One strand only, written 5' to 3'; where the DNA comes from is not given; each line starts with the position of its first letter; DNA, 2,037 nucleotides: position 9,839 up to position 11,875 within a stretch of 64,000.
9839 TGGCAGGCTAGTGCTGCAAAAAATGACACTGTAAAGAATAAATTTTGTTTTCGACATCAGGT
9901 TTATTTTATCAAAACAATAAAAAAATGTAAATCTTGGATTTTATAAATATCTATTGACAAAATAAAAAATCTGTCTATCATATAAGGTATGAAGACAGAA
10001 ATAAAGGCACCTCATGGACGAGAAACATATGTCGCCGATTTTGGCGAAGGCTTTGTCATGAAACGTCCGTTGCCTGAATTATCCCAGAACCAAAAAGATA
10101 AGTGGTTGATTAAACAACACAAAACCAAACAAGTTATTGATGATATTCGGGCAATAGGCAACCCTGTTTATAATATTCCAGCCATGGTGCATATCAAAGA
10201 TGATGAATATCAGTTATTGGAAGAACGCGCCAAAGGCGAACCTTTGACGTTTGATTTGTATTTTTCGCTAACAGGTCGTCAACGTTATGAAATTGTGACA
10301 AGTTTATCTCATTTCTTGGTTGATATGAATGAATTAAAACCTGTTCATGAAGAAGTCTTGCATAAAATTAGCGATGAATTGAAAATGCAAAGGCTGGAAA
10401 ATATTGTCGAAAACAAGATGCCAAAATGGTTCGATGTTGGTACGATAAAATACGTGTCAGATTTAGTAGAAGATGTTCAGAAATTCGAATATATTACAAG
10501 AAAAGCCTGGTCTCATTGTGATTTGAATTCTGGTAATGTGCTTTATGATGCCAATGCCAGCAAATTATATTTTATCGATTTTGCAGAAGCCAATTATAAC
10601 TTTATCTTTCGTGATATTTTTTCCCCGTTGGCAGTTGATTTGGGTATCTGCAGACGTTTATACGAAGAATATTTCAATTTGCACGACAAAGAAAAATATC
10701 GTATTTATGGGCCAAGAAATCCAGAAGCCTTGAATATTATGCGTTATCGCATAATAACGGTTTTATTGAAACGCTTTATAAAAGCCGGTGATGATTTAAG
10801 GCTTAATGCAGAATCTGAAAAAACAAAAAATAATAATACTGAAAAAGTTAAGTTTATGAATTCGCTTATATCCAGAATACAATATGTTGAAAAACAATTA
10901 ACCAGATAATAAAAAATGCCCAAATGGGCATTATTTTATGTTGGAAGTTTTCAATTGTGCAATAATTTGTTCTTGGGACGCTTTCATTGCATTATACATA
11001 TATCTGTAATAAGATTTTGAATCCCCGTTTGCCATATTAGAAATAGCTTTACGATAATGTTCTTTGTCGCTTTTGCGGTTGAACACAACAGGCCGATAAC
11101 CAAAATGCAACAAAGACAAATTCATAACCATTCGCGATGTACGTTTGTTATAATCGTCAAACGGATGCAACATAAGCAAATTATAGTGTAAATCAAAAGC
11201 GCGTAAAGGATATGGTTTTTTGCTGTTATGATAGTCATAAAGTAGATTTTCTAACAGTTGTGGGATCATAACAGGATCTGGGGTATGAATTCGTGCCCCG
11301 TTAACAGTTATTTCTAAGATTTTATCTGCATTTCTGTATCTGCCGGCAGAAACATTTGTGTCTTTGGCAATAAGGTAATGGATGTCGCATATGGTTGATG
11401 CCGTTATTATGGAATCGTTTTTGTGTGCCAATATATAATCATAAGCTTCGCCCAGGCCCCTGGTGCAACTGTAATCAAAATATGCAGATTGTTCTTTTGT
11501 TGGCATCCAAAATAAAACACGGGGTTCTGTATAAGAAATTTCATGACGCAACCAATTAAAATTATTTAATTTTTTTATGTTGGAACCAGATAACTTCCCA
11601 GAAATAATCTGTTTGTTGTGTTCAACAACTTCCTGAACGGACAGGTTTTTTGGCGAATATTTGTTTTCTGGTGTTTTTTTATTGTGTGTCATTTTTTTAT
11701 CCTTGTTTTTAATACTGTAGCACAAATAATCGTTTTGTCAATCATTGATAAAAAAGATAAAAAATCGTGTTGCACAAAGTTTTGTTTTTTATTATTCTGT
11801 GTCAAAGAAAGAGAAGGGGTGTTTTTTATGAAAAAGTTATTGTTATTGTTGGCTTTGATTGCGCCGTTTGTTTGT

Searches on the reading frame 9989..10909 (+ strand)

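Call 93: search_protein_families(library=pfam, proteins=[window:9989-10909:+], max_evalue=0.01)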
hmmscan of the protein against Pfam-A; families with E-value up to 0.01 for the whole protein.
window:9989-10909:+ (306 aa): 6 families
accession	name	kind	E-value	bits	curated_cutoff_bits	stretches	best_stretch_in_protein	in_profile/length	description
PF01633.27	Choline_kinase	-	2.7e-06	27.4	29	1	151-210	139-200/300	Choline/ethanolamine kinase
PF01636.29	APH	-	1.1e-05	25.8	23.2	1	94-214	88-210/239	Phosphotransferase enzyme family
PF19974.5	TCAD9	-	0.00023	20.9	40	1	172-210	297-334/429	Ternary complex associated domain 9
PF22303.2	OspG_kinase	-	0.0016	19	27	1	174-201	103-130/152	Protein kinase OspG, kinase domain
PF07958.16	DUF1688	-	0.0023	17.2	25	1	105-194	23-111/420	Protein of unknown function (DUF1688)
PF03109.22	ABC1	-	0.0087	15.7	22.9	0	166-198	180-211/244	ABC1 atypical kinase-like domain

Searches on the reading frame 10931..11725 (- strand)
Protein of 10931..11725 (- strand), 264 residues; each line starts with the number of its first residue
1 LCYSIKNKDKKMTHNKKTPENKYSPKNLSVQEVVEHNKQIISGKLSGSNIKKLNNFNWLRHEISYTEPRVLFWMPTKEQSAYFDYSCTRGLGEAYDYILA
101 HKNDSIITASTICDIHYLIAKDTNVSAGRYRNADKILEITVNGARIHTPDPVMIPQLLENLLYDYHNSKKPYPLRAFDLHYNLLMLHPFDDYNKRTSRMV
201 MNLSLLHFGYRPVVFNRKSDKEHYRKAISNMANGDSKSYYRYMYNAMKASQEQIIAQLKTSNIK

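Call 93: search_protein_families(library=pfam, proteins=[window:10931-11725:-], max_evalue=0.01)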
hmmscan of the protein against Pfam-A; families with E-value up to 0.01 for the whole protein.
window:10931-11725:- (264 aa): 1 family
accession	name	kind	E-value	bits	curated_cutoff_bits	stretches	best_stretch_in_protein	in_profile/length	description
PF02661.23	Fic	-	2.7e-15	57.4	24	1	107-205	2-93/93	Fic/DOC family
